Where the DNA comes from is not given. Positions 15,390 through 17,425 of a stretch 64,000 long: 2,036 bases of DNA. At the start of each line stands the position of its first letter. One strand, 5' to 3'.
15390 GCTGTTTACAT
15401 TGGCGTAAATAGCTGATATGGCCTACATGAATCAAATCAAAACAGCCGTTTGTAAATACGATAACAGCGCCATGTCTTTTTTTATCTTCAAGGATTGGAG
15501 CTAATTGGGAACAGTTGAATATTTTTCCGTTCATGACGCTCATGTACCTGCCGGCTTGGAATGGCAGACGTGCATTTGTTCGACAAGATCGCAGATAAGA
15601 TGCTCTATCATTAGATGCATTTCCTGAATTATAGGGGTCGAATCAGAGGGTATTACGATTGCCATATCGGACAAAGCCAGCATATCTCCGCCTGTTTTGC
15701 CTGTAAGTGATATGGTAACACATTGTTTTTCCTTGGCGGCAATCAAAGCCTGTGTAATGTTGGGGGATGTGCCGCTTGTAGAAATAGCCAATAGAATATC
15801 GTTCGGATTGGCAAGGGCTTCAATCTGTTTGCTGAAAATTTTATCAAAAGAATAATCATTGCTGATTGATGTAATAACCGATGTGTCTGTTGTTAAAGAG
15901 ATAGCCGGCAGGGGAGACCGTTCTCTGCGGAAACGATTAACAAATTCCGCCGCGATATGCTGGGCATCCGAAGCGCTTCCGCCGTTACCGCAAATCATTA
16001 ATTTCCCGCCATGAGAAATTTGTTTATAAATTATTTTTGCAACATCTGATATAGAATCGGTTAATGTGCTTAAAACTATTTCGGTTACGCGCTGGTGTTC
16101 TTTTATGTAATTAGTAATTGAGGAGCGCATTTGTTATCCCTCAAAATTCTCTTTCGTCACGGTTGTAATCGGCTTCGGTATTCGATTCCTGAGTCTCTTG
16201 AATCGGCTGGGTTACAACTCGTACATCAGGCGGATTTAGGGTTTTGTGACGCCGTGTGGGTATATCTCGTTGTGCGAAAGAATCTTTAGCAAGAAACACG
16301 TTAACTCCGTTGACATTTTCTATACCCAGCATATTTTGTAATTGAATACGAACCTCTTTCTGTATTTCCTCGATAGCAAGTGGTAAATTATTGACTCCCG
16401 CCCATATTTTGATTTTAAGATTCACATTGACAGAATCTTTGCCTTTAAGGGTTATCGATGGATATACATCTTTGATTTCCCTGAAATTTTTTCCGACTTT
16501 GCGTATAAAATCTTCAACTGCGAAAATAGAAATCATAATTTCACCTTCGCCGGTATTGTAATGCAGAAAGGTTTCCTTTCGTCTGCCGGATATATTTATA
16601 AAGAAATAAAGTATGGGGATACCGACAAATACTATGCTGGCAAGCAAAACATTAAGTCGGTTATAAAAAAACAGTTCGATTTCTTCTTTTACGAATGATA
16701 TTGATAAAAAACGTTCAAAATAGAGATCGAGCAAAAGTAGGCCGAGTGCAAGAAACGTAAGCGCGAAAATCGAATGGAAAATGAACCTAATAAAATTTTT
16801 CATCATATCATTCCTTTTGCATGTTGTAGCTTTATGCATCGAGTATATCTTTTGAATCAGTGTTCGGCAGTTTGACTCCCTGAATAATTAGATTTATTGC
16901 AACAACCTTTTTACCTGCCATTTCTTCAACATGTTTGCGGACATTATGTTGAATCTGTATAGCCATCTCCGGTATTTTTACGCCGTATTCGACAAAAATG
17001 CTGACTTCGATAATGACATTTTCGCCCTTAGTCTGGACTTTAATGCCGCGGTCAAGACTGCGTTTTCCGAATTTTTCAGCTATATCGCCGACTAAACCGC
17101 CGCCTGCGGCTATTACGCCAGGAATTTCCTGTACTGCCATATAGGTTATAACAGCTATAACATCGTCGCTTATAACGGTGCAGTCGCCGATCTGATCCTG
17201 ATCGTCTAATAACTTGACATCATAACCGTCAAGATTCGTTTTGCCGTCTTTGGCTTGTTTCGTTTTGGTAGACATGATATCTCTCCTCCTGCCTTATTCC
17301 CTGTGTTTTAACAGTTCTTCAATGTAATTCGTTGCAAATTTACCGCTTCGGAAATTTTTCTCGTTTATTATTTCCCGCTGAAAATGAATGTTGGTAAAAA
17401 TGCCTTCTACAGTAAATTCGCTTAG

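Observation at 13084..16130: One translationally coupled operon mixes ADP-heptose genes (gmhA, stand-alone hldE domain II, PfkB kinase) with thiD2-thiE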

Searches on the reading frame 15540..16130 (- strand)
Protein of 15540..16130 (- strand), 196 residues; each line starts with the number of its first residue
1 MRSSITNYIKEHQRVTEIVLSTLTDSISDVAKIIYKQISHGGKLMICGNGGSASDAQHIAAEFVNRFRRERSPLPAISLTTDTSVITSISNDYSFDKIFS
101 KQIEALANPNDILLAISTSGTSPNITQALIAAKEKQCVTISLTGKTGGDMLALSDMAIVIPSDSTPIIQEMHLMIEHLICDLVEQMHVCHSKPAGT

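Call 3: search_protein_families(library=pfam, proteins=[window:15540-16130:-], max_evalue=0.01)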
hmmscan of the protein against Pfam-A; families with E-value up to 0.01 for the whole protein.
window:15540-16130:- (196 aa): 2 families
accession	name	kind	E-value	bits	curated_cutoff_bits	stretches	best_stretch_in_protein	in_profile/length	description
PF13580.11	SIS_2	-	4.5e-30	104.9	27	1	7-144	1-138/138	SIS domain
PF01380.27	SIS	-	9.7e-07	29.1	25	1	86-166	30-110/131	SIS domain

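Call 4: search_protein_families(library=ncbifam, proteins=[window:15540-16130:-], max_evalue=0.01)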
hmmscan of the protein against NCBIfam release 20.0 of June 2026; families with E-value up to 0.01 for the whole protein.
window:15540-16130:- (196 aa): 16 families
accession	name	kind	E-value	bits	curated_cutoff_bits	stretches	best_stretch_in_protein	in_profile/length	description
NF010546.0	PRK13936.1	equivalog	4.2e-65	219.2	276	1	3-186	5-191/197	phosphoheptose isomerase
TIGR00441.1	gmhA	equivalog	1.1e-60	204.1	209.45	1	32-184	2-154/154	D-sedoheptulose 7-phosphate isomerase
NF008138.0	PRK10886.1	equivalog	8.8e-44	149.6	352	1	20-190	20-193/196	DnaA initiator-associating protein DiaA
NF001628.0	PRK00414.1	equivalog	3.5e-43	147.5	265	1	24-185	27-188/192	D-sedoheptulose 7-phosphate isomerase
NF010547.0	PRK13938.1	equivalog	2.9e-35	121.7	320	1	38-186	42-190/196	D-sedoheptulose 7-phosphate isomerase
NF003915.0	PRK05441.1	subfamily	3.4e-12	46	168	1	7-160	28-182/300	N-acetylmuramic acid 6-phosphate etherase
TIGR00274.1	TIGR00274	equivalog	2.6e-08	33.3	302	1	7-159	23-176/291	N-acetylmuramic acid 6-phosphate etherase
NF002805.0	PRK02947.1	subfamily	4.9e-08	32.4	135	1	4-144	3-142/247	sugar isomerase domain-containing protein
NF009222.0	PRK12570.1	subfamily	1.2e-07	30.9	255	1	10-159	39-188/307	N-acetylmuramic acid 6-phosphate etherase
NF040776.2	AlsR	equivalog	4.3e-07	29.1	400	1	104-168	171-235/279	transcriptional repressor AlsR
NF008458.0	PRK11337.1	equivalog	2.8e-05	23.2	378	1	105-169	184-248/293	MurR/RpiR family transcriptional regulator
TIGR03127.2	RuMP_HxlB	equivalog_domain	5.2e-05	23.2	160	1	108-165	71-128/178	6-phospho-3-hexuloisomerase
TIGR00393.1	kpsF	subfamily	0.00084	19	203.7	0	108-159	46-97/268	KpsF/GutQ family sugar-phosphate isomerase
NF008141.0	PRK10892.1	equivalog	0.0013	18.1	505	1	107-160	94-147/328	arabinose-5-phosphate isomerase KdsD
NF041755.1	RuMP_HxlAB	equivalog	0.0017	17.4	500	1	109-166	288-345/391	bifunctional 3-hexulose-6-phosphate synthase/6-phospho-3-hexuloisomerase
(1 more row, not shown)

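Call 40: search_solved_structures(query=window:15540-16130:-, max_evalue=1e-10)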
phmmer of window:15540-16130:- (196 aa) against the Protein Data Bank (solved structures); distinct sequences matched with E-value up to 1e-10: 15.
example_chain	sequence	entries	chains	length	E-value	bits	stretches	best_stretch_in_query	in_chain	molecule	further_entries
2xbl_A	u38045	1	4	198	6.8e-53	182.3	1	4-185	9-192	PHOSPHOHEPTOSE ISOMERASE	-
2x3y_A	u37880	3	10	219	9.7e-53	181.8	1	4-185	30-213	PHOSPHOHEPTOSE ISOMERASE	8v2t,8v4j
5ltz_A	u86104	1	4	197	1.8e-52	181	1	4-185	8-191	Phosphoheptose isomerase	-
5lu5_A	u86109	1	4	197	1.8e-52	181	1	4-185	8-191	Phosphoheptose isomerase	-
1tk9_A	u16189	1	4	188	3.1e-52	180.2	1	10-185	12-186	Phosphoheptose isomerase 1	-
5lu7_A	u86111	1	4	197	8.9e-52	178.7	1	4-185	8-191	Phosphoheptose isomerase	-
5lu6_A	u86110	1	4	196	9.2e-52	178.6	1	4-185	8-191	Phosphoheptose isomerase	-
1x92_A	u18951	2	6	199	8.2e-51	175.5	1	20-185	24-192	PHOSPHOHEPTOSE ISOMERASE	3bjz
5i01_A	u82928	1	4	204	1.4e-44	155.2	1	18-186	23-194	Phosphoheptose isomerase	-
5by2_A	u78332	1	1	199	1.1e-42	149.1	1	16-184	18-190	Phosphoheptose isomerase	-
3trj_A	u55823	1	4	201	2.9e-41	144.5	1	19-186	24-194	Phosphoheptose isomerase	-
2yva_A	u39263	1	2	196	1.2e-40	142.4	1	20-186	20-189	DnaA initiator-associating protein diaA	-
4u6n_A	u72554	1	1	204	1.4e-40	142.2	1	20-186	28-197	DnaA initiator-associating protein DiaA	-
1x94_A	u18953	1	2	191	1.2e-36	129.4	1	27-185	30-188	putative Phosphoheptose isomerase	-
2i22_A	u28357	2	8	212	1.1e-35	126.3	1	27-186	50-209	Phosphoheptose isomerase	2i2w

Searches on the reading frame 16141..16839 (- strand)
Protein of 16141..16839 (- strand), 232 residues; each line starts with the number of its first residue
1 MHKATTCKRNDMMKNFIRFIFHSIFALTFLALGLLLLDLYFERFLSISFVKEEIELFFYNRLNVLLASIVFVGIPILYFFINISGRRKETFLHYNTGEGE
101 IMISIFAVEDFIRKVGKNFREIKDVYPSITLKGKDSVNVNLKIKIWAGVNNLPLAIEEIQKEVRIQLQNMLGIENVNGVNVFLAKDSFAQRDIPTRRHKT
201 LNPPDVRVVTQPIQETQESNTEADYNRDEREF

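Call 3: search_protein_families(library=pfam, proteins=[window:16141-16839:-], max_evalue=0.01)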
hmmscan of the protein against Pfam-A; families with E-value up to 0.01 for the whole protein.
window:16141-16839:- (232 aa): 1 family
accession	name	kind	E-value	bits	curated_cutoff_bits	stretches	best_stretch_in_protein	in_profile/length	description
PF03780.18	Asp23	-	0.0052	17.6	28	1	111-182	33-103/108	Asp23 family, cell envelope-related function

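Call 4: search_protein_families(library=ncbifam, proteins=[window:16141-16839:-], max_evalue=0.01)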
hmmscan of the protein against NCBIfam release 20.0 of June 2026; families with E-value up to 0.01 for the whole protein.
window:16141-16839:- (232 aa): 1 family
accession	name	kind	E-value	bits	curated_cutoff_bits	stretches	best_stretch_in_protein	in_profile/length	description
NF033218.1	anchor_AmaP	equivalog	1.2e-18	67.4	55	1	13-176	1-160/166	alkaline shock response membrane anchor protein AmaP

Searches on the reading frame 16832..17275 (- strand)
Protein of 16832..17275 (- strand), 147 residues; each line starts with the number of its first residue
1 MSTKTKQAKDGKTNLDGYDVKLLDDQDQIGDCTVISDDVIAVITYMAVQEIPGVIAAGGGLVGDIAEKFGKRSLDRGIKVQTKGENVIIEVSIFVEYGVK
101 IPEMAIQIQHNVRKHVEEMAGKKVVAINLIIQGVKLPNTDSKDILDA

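Call 3: search_protein_families(library=pfam, proteins=[window:16832-17275:-], max_evalue=0.01)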
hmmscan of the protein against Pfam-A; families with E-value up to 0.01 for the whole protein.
window:16832-17275:- (147 aa): 1 family
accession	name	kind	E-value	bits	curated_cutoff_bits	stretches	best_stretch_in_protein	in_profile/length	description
PF03780.18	Asp23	-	3e-27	95.6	28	1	34-135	6-108/108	Asp23 family, cell envelope-related function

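Call 4: search_protein_families(library=ncbifam, proteins=[window:16832-17275:-], max_evalue=0.01)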
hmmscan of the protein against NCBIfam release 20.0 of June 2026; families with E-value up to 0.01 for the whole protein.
window:16832-17275:- (147 aa): 1 family
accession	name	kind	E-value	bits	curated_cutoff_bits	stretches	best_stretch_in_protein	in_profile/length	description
NF033218.1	anchor_AmaP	equivalog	0.0028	17.5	55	1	78-129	113-164/166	alkaline shock response membrane anchor protein AmaP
